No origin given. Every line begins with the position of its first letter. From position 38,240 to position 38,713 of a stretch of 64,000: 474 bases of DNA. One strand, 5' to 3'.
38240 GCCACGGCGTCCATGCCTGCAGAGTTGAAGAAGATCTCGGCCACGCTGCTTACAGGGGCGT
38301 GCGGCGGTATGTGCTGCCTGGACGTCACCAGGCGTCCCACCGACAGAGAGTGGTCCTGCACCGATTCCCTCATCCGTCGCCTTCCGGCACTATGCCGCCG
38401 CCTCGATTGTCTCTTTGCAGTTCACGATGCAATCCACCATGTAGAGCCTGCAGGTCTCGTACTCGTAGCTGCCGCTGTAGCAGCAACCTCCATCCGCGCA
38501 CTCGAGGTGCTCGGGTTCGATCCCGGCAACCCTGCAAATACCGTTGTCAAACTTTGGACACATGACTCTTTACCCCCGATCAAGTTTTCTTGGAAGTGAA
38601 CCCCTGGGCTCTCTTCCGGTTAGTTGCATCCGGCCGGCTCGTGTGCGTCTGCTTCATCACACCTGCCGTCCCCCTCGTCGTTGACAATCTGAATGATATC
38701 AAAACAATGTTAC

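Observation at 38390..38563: Unannotated 57-aa protein with 8 cysteines heading a CBS-histidine kinase / response regulator operon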

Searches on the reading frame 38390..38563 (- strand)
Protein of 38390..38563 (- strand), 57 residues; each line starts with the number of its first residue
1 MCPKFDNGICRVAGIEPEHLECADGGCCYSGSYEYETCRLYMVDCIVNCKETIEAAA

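Call 3: search_protein_families(library=pfam, proteins=[window:38390-38563:-], max_evalue=1)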
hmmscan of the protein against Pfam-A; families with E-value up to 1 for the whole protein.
window:38390-38563:- (57 aa): 2 families
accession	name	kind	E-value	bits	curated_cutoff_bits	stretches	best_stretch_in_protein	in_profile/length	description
PF25502.1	DUF7915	-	0.0053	17.2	27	1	11-53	60-102/150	Domain of unknown function (DUF7915)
PF08384.15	NPP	-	0.79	10.2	21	0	5-24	3-22/44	Pro-opiomelanocortin, N-terminal region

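Call 4: search_protein_families(library=ncbifam, proteins=[window:38390-38563:-], max_evalue=1)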
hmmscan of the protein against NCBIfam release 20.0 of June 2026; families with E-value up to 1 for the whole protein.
window:38390-38563:- (57 aa): 0 families

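Call 5: find_homologous_proteins(query=window:38393-38563:-, max_evalue=0.01)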
Query seq(57 aa) (57 aa): 3 proteins with E <= 0.01 among 3 candidates.
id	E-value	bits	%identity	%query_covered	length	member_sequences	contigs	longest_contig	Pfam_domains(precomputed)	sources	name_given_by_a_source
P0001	5.3e-33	129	100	100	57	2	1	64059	-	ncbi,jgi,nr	ncbi:MAG: hypothetical protein GXO94_02610 [Nitrospirae bacterium]|nr:hypothetical protein [Nitrospi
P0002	6.6e-28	113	88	100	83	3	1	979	-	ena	-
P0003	2.2e-26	108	82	100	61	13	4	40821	-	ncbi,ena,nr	ncbi:hypothetical protein BMS3Bbin07_00155 [bacterium BMS3Bbin07]|nr:hypothetical protein BMS3Bbin07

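Call 7: find_encoding_contigs(protein=P0003, flank=6000, max_places=6)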
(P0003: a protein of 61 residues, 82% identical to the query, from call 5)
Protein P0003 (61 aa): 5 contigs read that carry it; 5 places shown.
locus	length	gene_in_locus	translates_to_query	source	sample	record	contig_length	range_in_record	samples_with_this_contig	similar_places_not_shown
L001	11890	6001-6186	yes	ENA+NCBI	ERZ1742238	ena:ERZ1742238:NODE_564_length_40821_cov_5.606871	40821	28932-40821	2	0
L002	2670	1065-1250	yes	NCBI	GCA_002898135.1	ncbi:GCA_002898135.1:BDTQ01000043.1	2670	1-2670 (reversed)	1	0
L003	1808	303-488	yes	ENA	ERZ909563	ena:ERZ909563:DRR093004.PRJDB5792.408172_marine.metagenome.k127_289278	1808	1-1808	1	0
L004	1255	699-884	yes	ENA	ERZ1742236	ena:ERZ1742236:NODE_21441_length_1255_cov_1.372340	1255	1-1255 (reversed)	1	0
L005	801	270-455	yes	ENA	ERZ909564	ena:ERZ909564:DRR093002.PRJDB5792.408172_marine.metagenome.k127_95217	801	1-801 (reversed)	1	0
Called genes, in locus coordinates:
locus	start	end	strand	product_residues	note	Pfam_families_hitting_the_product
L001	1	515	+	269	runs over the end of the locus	PF00318:Ribosomal_S2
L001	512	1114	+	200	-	PF00889:EF_TS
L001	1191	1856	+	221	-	PF00696:AA_kinase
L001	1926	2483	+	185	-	PF01765:RRF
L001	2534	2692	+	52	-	-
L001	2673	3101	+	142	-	PF01258:zf-dskA_traR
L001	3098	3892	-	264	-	PF01416:PseudoU_synth_1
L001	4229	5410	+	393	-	PF07396:Porin_O_P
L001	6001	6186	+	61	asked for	-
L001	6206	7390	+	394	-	PF00512:HisKA, PF02518:HATPase_c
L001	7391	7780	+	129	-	PF00072:Response_reg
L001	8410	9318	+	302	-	-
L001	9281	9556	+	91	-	-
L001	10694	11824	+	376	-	PF03109:ABC1, PF01636:APH (faint)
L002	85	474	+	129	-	-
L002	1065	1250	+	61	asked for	-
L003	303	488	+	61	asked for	-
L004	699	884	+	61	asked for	-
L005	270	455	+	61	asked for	-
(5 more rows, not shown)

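Call 9: search_solved_structures(query=window:38393-38563:-, max_evalue=10, show_alignments=3)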
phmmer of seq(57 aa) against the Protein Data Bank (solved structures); distinct sequences matched with E-value up to 10: 0.

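Call 15: search_protein_representatives(alignment_id=A1)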
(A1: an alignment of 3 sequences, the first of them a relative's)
Query: 3 sequences, 57 profile positions. Proteins with E-value up to 0.001 (for the whole library): 38; up to 1e-10: 11; up to 1e-30: 0. The best 38 are listed.
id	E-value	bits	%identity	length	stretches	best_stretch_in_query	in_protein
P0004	1.6e-30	121.1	-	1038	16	12-32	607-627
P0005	2.6e-20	88.4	-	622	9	21-53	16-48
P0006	1.5e-19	86.0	-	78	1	1-55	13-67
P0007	2.1e-16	75.9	-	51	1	1-44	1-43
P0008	1.1e-15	73.5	-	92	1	1-57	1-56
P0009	2.6e-15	72.4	-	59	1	1-48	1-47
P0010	2.5e-14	69.2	-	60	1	1-48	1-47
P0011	3.9e-14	68.6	-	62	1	1-55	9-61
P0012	6.4e-12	61.5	-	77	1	1-55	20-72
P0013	2.8e-11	59.5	-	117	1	2-48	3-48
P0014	8.9e-11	57.8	-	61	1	1-47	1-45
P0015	7.6e-10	54.9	-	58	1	1-49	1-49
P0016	1.6e-09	53.8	-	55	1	1-50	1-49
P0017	5.1e-09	52.2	-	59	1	1-48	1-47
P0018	8.7e-09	51.5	-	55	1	1-44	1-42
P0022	1.4e-07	47.6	-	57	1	1-57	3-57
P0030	1.7e-05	40.9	-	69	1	1-43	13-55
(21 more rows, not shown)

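Call 19: find_encoding_contigs(protein=P0022, flank=5000, max_places=4)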
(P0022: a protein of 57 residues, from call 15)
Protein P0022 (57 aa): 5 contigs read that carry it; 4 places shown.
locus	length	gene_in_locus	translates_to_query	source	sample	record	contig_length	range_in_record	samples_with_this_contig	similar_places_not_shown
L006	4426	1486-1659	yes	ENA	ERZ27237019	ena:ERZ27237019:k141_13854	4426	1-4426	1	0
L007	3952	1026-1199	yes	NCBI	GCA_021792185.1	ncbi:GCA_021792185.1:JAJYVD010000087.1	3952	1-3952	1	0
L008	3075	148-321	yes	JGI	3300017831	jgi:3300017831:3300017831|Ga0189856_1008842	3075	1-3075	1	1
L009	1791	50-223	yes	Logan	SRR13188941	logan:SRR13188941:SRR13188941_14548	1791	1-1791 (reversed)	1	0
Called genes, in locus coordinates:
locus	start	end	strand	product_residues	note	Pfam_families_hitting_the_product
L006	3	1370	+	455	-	?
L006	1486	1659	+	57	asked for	-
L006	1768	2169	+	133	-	PF01909:NTP_transf_2, PF18765:Polbeta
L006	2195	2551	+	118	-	PF01934:HepT-like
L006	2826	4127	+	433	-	PF13638:PIN_4, PF02562:PhoH, PF13245:AAA_19 (faint), PF13604:AAA_30 (faint)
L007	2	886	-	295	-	?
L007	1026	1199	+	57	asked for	-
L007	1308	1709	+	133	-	PF01909:NTP_transf_2, PF18765:Polbeta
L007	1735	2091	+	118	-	PF01934:HepT-like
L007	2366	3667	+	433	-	PF13638:PIN_4, PF02562:PhoH, PF13245:AAA_19 (faint), PF13604:AAA_30 (faint)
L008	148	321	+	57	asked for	-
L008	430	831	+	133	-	PF01909:NTP_transf_2, PF18765:Polbeta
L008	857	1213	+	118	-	PF01934:HepT-like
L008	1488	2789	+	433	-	PF13638:PIN_4, PF02562:PhoH, PF13245:AAA_19 (faint), PF13604:AAA_30 (faint)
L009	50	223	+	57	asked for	-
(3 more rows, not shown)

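Call 20: find_encoding_contigs(protein=P0009, flank=5000, max_places=4)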
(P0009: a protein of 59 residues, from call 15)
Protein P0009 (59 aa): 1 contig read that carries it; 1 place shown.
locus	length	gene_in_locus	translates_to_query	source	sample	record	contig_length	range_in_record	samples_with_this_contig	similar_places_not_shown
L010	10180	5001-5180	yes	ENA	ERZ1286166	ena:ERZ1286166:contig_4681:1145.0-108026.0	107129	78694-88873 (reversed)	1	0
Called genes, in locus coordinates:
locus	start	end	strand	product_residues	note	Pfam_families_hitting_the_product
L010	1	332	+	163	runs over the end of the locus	PF02811:PHP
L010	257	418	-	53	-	-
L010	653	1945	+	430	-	PF13506:Glyco_transf_21, PF13641:Glyco_tranf_2_3, PF00535:Glycos_transf_2 (weak), PF13632:Glyco_trans_2_3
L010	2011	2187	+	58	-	-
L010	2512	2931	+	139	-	PF06146:PsiE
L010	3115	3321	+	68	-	-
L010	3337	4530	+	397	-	PF00512:HisKA, PF02518:HATPase_c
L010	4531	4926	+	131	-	PF00072:Response_reg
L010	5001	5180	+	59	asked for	-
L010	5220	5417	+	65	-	-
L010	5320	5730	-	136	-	-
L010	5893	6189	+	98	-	PF03811:Zn_ribbon_InsA (weak), PF12760:Zn_ribbon_IS1595 (faint), PF01396:Zn_ribbon_Top1 (faint), PF03119:DNA_ligase_ZBD (faint)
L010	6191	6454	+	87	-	PF19991:HMA_2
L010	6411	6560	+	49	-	-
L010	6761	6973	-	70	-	PF12085:DUF3562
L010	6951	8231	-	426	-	PF00438:S-AdoMet_synt_N, PF02772:S-AdoMet_synt_M, PF02773:S-AdoMet_synt_C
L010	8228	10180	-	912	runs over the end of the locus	PF00690:Cation_ATPase_N, PF00122:E1-E2_ATPase, PF13246:Cation_ATPase, PF00702:Hydrolase, PF00689:Cation_ATPase_C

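Call 22: search_protein_families(library=pfam, alignment_id=A3, max_evalue=1)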
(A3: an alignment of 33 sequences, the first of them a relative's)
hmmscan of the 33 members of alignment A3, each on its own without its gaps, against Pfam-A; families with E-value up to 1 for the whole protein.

A. member 1, P0001 (57 aa): 2 families
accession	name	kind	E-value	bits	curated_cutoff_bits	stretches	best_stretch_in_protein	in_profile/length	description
PF25502.1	DUF7915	-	0.0053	17.2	27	1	11-53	60-102/150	Domain of unknown function (DUF7915)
PF08384.15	NPP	-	0.79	10.2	21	0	5-24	3-22/44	Pro-opiomelanocortin, N-terminal region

B. families by the number of members that match (of 33 scanned): 7 families
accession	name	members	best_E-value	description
PF25502.1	DUF7915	3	0.0053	Domain of unknown function (DUF7915)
PF22151.2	Fer4_NDSU1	1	0.014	NADH-ubiquinone oxidoreductase NDSU1/NuoG-like, 4Fe-4S domain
PF05851.16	Lentivirus_VIF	1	0.061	Lentivirus virion infectivity factor (VIF)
PF18070.6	Cas9_PI2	1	0.13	CRISPR-Cas9 PI domain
PF00088.24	Trefoil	1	0.19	Trefoil (P-type) domain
PF16390.11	DUF4999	1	0.21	Domain of unknown function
PF08384.15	NPP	1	0.79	Pro-opiomelanocortin, N-terminal region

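Call 23: search_protein_families(library=pfam, proteins=[L010:5205-5417:+, L010:5612-5830:+, L010:5869-6189:+, L010:6191-6454:+, L010:3106-3321:+, L010:2011-2187:+, L010:5421-5597:+], max_evalue=1)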
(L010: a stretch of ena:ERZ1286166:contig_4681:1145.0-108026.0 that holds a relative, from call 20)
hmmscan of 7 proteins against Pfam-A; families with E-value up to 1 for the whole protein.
L010:5205-5417:+ (70 aa): 3 families
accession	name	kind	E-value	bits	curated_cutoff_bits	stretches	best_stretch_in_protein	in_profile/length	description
PF25208.1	DUF7838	-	0.024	15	28.5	1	17-45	3-31/55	Domain of unknown function (DUF7838)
PF23451.1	Zn_ribbon_PaaD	-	0.062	13.4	27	1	15-32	9-26/53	PaaD zinc beta ribbon domain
PF00799.26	Gemini_AL1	-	0.22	12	24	1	18-65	7-54/113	Geminivirus Rep catalytic domain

L010:5612-5830:+ (72 aa): 0 families

L010:5869-6189:+ (106 aa): 25 families
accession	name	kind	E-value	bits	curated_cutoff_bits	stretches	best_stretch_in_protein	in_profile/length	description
PF12760.12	Zn_ribbon_IS1595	-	1.8e-07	31.4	25.4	2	64-95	18-44/46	Transposase zinc-ribbon domain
PF01396.24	Zn_ribbon_Top1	-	1.9e-06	28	32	1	66-100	3-36/39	Topoisomerase DNA binding C4 zinc finger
PF03811.18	Zn_ribbon_InsA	-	9.3e-06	25.7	26.1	1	20-48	6-34/35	InsA N-terminal domain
PF03119.21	DNA_ligase_ZBD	-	6.4e-05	23.2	25.8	1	67-95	2-26/27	NAD-dependent DNA ligase C4 zinc finger domain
PF09723.15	Zn_ribbon_8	-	0.0001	22.7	34.4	1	43-72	6-34/41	Zinc ribbon domain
PF07191.17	Zn_ribbon_6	-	0.0011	19.4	25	1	21-83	2-48/67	Double zinc ribbon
PF00412.28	LIM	-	0.0016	19.1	22.9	1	32-70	17-53/58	LIM domain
PF12647.12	RNHCP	-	0.0016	18.8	24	1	41-82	2-41/90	RNHCP domain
PF13408.12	Zn_ribbon_recom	-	0.0025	18.6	25.3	1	63-96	4-38/58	Recombinase zinc beta ribbon domain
PF23137.1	HVO_0758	-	0.01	16.1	27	1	41-73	19-51/55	HVO_0758 mu-protein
PF11238.13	DUF3039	-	0.015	15.5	22.7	1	47-72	29-51/56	Protein of unknown function (DUF3039)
PF01155.25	HypA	-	0.033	14.7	28.9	1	40-81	68-102/112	Hydrogenase/urease nickel incorporation, metallochaperone, hypA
PF18319.7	Zn_ribbon_PriA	-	0.045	14.2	26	0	18-28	15-25/27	PriA DNA helicase Cys-rich region (CRR) domain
PF08274.17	Zn_Ribbon_YjdM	-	0.065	13.7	30.8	1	21-53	4-30/30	PhnA Zinc-Ribbon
PF13248.11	Zn_ribbon_3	-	0.11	12.4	27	0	65-71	17-23/26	zinc-ribbon domain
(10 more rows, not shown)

L010:6191-6454:+ (87 aa): 2 families
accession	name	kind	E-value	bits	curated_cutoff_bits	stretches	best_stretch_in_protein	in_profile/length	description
PF19991.5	HMA_2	-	1.1e-10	42.1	30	1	6-67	12-74/154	Heavy metal associated domain 2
PF00403.32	HMA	-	0.0031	18.3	24.8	1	27-73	15-61/62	Heavy-metal-associated domain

L010:3106-3321:+ (71 aa): 0 families

L010:2011-2187:+ (58 aa): 0 families

L010:5421-5597:+ (58 aa): 0 families

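Call 26: find_related_loci(query=A4, collection=genome_contigs, flank=4000)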
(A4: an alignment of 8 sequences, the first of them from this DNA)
Query A4 (49 aa) in genome_contigs; peptide patterns used: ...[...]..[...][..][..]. (x = any residue, [..] = any of these).
14 stretches matched a pattern; 12 encode a relative of the query (tblastn E <= 1e-3); 12 distinct loci.
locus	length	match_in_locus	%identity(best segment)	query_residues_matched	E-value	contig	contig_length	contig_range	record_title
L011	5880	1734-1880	94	1-49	2e-28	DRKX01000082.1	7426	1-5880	MAG TPA_asm: Nitrospirae bacterium isolate HyVt-450 HyVt-450_k145_30402, whole genome shotgun sequence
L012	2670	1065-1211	88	1-49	4e-27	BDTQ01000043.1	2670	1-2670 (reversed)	Bacterium BMS3Bbin07 DNA, contig: NODE_308, whole genome shotgun sequence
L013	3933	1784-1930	86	1-49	2e-26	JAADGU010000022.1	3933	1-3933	MAG: Nitrospirota bacterium isolate M_MetaBat.13 contig-127_39149, whole genome shotgun sequence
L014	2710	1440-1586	84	1-49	1e-25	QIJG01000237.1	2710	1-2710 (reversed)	MAG: Nitrospirae bacterium isolate SZUA-77 Ga0063293_10075164, whole genome shotgun sequence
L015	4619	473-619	82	1-49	6e-25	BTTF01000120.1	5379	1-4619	MAG: Bacterium Idc_ex_meta_mg7 DNA, NODE_992_5379_cov_43.632890, whole genome shotgun sequence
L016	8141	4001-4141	54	1-48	8e-15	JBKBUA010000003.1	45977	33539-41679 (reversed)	MAG: Thermodesulfovibrionales bacterium isolate 21H_023.bin.63 NODE_3_length_45977_cov_12.776836, whole genome shotgun s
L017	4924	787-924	52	1-48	1e-12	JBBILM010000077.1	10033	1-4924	MAG: Nitrospirota bacterium isolate EPF170215_bin_209 NODE_5530_length_10033_cov_10.670776, whole genome shotgun sequenc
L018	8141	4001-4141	51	1-49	4e-12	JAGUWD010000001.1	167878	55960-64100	MAG: Thermodesulfovibrionales bacterium isolate DeMMO5_1 c_000000006855, whole genome shotgun sequence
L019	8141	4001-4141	45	1-49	5e-11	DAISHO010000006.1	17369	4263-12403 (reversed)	MAG TPA_asm: Thermodesulfovibrionales bacterium isolate CTOTU1358 NODE_255_length_17369_cov_4.302068, whole genome shotg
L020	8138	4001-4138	46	1-48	8e-11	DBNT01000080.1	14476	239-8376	MAG TPA_asm: Nitrospiraceae bacterium UBA665 UBA665_contig_2024, whole genome shotgun sequence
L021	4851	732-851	48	1-42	1e-10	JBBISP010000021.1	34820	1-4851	MAG: Nitrospirota bacterium isolate BQF170218_bin_376 NODE_961_length_34820_cov_49.207709, whole genome shotgun sequence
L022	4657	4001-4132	43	1-47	2e-9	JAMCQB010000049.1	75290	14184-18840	MAG: Nitrospirae bacterium isolate FK_Sedi_A_Bin.59 NODE_541_length_75290_cov_5.21582, whole genome shotgun sequence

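Call 28: find_homologous_proteins(query=A3, max_evalue=0.001)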
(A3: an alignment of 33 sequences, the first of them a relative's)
Query A3 (33 sequences) (57 aa, profile of the alignment): 46 proteins with E <= 0.001 among 257 candidates.
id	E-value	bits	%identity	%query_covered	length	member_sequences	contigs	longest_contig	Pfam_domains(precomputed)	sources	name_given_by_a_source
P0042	4.5e-23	99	46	100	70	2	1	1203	-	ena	-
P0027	1.9e-22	97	43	82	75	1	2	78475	-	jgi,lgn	jgi:hypothetical protein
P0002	1.0e-21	94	88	100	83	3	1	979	-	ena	-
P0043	1.3e-21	94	39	98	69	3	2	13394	-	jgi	jgi:hypothetical protein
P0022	5.1e-21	92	40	100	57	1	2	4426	-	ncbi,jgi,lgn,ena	-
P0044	1.1e-20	91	37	100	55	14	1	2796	-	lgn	-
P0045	2.8e-20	90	40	100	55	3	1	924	-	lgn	-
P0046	3.2e-20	89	40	100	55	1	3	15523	-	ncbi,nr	ncbi:MAG: hypothetical protein M1147_07140 [Nitrospirae bacterium]|nr:hypothetical protein [Nitrospi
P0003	3.5e-20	89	82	100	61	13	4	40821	-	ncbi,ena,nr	ncbi:hypothetical protein BMS3Bbin07_00155 [bacterium BMS3Bbin07]|nr:hypothetical protein BMS3Bbin07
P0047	3.8e-20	89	43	74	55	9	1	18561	-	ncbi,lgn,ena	-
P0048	3.8e-20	89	51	93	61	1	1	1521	-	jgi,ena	-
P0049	4.2e-20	89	36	93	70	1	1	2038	-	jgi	jgi:hypothetical protein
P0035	5.0e-20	89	34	98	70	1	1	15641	-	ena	-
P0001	1.0e-19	88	100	100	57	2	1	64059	-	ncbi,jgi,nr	ncbi:MAG: hypothetical protein GXO94_02610 [Nitrospirae bacterium]|nr:hypothetical protein [Nitrospi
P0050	1.0e-19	88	42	93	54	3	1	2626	-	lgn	-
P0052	2.4e-19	87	40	74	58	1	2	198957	-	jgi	jgi:hypothetical protein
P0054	3.2e-19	86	57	100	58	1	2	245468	-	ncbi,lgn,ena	-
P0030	2.8e-17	80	43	74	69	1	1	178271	-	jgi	jgi:hypothetical protein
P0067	4.3e-17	79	42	84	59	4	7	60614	-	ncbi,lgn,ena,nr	ncbi:MAG: hypothetical protein M1510_01785 [Nitrospirae bacterium]|nr:hypothetical protein [Nitrospi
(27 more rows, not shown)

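Call 34: find_encoding_contigs(protein=P0054, flank=6000, max_places=2)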
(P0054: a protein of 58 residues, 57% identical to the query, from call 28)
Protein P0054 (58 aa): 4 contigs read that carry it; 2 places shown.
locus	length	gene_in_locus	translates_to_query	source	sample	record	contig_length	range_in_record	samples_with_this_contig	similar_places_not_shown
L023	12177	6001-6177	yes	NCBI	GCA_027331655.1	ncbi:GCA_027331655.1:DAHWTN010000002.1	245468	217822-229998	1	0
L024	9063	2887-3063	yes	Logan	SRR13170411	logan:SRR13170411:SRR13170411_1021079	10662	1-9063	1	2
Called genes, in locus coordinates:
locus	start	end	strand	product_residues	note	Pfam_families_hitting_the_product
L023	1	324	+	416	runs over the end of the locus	PF00232:Glyco_hydro_1, PF00150:Cellulase (faint), PF02449:Glyco_hydro_42 (weak)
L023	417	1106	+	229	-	PF02811:PHP (weak)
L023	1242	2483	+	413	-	PF13506:Glyco_transf_21, PF13641:Glyco_tranf_2_3, PF00535:Glycos_transf_2, PF13632:Glyco_trans_2_3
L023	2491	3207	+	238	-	PF00149:Metallophos, PF12850:Metallophos_2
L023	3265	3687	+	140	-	PF06146:PsiE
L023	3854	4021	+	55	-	-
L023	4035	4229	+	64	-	-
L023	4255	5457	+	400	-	PF00571:CBS (faint), PF00512:HisKA, PF02518:HATPase_c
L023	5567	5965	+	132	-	PF00072:Response_reg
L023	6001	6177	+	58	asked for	-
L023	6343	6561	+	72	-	-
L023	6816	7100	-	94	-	-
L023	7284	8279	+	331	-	PF12849:PBP_like_2, PF01547:SBP_bac_1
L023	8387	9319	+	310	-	PF00528:BPD_transp_1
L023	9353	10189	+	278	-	PF00528:BPD_transp_1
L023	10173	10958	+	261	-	PF02463:SMC_N, PF00005:ABC_tran, PF13401:AAA_22 (faint), PF13304:AAA_21 (weak)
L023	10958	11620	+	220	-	PF01895:PhoU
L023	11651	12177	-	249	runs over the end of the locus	PF01048:PNP_UDP_1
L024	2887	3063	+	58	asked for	-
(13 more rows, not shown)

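Call 35: find_encoding_contigs(protein=P0052, flank=6000, max_places=2)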
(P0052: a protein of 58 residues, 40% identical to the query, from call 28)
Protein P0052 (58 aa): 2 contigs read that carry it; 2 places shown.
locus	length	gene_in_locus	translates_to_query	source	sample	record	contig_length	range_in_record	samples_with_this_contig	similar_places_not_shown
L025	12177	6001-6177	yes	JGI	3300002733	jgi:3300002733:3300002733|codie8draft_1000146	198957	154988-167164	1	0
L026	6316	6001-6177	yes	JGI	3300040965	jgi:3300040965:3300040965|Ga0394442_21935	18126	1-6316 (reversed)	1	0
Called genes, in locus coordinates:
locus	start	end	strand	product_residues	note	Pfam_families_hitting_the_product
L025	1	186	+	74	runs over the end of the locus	-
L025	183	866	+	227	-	PF11249:DUF3047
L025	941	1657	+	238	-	PF00149:Metallophos, PF12850:Metallophos_2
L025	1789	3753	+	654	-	PF00672:HAMP, PF00015:MCPsignal, PF13682:CZB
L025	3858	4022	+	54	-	-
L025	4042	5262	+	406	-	PF00512:HisKA, PF02518:HATPase_c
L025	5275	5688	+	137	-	PF00072:Response_reg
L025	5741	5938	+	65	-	-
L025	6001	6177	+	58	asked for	-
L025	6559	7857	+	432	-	PF13638:PIN_4, PF02562:PhoH, PF13245:AAA_19 (faint), PF13604:AAA_30 (faint)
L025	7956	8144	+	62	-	-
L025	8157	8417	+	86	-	-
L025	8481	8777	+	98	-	PF12760:Zn_ribbon_IS1595 (faint), PF03811:Zn_ribbon_InsA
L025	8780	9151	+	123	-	PF19991:HMA_2, PF00403:HMA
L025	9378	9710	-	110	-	PF12085:DUF3562 (weak)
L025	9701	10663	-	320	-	PF01544:CorA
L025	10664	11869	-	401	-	PF00438:S-AdoMet_synt_N, PF02772:S-AdoMet_synt_M, PF02773:S-AdoMet_synt_C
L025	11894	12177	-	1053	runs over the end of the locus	PF19991:HMA_2, PF00690:Cation_ATPase_N, PF00122:E1-E2_ATPase, PF13246:Cation_ATPase, PF00702:Hydrolase, PF00689:Cation_ATPase_C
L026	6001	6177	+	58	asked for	-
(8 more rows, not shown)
